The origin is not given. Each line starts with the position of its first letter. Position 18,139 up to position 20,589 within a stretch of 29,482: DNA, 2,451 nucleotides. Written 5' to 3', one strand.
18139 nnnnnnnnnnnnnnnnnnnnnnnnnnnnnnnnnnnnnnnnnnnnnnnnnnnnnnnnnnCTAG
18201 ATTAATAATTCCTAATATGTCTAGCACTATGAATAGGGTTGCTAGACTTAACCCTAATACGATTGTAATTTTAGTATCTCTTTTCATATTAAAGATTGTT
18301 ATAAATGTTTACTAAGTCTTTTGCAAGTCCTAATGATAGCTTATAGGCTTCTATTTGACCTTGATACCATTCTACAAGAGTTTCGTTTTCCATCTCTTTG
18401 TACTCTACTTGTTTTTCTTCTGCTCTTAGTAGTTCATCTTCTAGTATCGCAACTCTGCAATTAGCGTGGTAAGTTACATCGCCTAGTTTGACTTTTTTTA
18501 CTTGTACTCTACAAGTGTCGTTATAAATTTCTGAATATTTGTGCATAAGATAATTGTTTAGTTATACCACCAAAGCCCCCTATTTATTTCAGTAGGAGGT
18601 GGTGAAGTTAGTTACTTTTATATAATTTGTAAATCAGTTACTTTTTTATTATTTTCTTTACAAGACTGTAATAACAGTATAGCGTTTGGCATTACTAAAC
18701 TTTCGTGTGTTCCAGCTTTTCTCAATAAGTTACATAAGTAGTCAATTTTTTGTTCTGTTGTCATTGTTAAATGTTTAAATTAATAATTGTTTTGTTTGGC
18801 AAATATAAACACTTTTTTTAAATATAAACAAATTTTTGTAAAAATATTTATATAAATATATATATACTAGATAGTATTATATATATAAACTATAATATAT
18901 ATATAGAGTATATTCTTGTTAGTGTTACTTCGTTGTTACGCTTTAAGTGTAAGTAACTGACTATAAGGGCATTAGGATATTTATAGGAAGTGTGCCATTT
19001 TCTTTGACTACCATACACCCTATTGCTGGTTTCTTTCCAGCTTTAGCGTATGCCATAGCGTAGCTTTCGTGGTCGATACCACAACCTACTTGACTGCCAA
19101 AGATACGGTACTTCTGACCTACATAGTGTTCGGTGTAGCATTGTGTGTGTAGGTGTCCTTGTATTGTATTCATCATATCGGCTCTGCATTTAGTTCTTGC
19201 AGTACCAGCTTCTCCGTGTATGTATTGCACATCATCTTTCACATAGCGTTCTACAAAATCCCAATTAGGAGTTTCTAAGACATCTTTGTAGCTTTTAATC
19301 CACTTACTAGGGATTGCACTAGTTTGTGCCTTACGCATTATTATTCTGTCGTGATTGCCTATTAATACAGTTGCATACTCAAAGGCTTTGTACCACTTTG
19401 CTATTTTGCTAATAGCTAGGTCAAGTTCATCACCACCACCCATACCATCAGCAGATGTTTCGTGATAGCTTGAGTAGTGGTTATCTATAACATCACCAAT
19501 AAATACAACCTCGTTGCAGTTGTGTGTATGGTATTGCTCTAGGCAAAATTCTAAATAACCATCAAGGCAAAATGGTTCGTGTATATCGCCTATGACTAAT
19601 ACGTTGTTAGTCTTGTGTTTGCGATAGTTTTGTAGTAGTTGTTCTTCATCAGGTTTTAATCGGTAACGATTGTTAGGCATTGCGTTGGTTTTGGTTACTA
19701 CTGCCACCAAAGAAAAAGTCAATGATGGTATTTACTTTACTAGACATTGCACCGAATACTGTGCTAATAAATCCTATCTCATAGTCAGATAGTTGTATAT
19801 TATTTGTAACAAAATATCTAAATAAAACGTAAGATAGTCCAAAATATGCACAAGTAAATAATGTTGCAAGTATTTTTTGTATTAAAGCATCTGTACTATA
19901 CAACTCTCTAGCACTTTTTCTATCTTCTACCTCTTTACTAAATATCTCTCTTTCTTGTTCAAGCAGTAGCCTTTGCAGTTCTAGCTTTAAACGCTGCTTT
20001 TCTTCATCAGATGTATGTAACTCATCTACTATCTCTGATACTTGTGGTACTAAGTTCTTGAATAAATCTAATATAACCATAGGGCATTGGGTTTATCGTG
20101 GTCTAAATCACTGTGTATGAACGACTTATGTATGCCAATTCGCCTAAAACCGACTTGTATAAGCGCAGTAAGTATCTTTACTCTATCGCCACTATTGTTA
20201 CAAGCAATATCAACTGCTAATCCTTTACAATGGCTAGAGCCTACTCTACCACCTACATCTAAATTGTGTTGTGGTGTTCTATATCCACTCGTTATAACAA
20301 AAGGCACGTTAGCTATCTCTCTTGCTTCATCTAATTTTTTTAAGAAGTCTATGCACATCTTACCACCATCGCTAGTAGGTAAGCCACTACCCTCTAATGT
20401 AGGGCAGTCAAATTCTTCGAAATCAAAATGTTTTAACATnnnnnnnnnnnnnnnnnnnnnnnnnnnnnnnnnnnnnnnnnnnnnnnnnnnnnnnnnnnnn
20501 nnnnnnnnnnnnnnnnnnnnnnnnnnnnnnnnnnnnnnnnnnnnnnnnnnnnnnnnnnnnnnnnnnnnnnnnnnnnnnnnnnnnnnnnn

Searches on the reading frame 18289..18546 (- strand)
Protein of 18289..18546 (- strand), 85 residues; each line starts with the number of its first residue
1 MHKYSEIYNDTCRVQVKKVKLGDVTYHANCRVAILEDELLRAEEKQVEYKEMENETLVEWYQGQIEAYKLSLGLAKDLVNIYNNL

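Call 16: search_protein_families(library=phrogs, proteins=[window:18289-18546:-], max_evalue=0.001)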
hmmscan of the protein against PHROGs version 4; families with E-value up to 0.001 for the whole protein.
window:18289-18546:- (85 aa): 0 families

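Call 18: search_protein_families(library=pfam, proteins=[window:18289-18546:-], max_evalue=0.1)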
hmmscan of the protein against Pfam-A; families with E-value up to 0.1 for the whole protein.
window:18289-18546:- (85 aa): 1 family
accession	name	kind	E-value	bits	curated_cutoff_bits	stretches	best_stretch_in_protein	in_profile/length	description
PF18263.7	MCM6_C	-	0.019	15.6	23.7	1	40-67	21-47/107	MCM6 C-terminal winged-helix domain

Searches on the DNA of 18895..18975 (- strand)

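Call 75: search_dna_similar(query=window:18895-18975:-, collection=phages, mode=distant, max_evalue=10, max_rows=20)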
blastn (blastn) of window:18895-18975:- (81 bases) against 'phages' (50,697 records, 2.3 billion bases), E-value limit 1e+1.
Records with a match: 13; places in all: 13; records where one place covers at least 80% of the query: 0.
Best place of each record, by identity: 95-99% 2; 90-95% 6; 80-90% 5.
By first word of the organism name: Vibrio 4; Bacillus 3; Acinetobacter 2; uncultured 2; Microviridae 1; Bacteriophage 1.
By host as written in the record: - 5; Vibrio cholerae 4; Bacillus subtilis 2; Cytobacillus oceanisediminis 1; Ciona robusta 1.
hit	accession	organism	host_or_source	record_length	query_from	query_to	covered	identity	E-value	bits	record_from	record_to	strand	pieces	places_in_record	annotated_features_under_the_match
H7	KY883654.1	Vibrio phage JSF10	Vibrio cholerae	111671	28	65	47%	82.5%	8e+0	35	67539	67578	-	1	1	tail fibers protein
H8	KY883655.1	Vibrio phage JSF12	Vibrio cholerae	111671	28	65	47%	82.5%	8e+0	35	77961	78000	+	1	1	tail fibers protein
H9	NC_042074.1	Vibrio phage JSF10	Vibrio cholerae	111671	28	65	47%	82.5%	8e+0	35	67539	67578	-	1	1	central tail fiber J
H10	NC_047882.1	Vibrio phage JSF12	Vibrio cholerae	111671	28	65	47%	82.5%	8e+0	35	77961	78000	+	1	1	central tail fiber J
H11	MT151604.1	Bacillus phage P59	Cytobacillus oceanisediminis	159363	52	78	33%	89.3%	8e+0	35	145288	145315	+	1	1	none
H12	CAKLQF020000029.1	Acinetobacter phage MD-2021a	not known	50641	16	40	31%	92.0%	8e+0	34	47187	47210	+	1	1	dehH1: Haloacetate dehalogenase H-1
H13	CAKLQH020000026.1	Acinetobacter phage MD-2021a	not known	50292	16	40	31%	92.0%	8e+0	34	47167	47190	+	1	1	dehH1: Haloacetate dehalogenase H-1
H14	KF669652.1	Bacillus phage Grass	Bacillus subtilis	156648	59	81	28%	91.3%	8e+0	34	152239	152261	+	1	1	hypothetical protein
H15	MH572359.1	Microviridae sp.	Ciona robusta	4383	3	25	28%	91.3%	8e+0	34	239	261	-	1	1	major capsid protein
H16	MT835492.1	Bacteriophage sp.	human fecal samples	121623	57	79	28%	91.3%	8e+0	34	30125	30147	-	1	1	record has no annotation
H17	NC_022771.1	Bacillus phage Grass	Bacillus subtilis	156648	59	81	28%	91.3%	8e+0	34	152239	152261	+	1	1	hypothetical protein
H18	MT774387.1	uncultured phage cr111_1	human feces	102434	58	78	26%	95.2%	8e+0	35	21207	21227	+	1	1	stabilization protein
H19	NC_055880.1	uncultured phage cr111_1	human feces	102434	58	78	26%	95.2%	8e+0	35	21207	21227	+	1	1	virion structural protein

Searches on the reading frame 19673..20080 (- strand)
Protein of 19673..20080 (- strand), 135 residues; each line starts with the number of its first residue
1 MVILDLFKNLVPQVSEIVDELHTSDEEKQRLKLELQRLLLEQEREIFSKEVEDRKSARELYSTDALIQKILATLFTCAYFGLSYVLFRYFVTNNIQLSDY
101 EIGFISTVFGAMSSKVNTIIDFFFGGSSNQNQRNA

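Call 16: search_protein_families(library=phrogs, proteins=[window:19673-20080:-], max_evalue=0.001)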
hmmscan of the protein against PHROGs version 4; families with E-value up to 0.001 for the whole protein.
window:19673-20080:- (135 aa): 1 family
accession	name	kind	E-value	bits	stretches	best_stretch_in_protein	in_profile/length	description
phrog_3427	-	lysis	4.2e-06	27.8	1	2-65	3-66/141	holin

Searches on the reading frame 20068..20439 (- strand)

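Call 16: search_protein_families(library=phrogs, proteins=[window:20068-20439:-], max_evalue=0.001)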
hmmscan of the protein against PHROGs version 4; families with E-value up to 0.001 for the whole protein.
window:20068-20439:- (123 aa): 3 families
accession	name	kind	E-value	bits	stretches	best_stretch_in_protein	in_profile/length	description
phrog_894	-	lysis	9.9e-25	88.3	1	3-122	48-174/389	endolysin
phrog_17373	-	other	6e-11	43.5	1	24-113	31-123/224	peptidase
phrog_25247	-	other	1e-08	35.7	1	31-113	423-504/520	peptidase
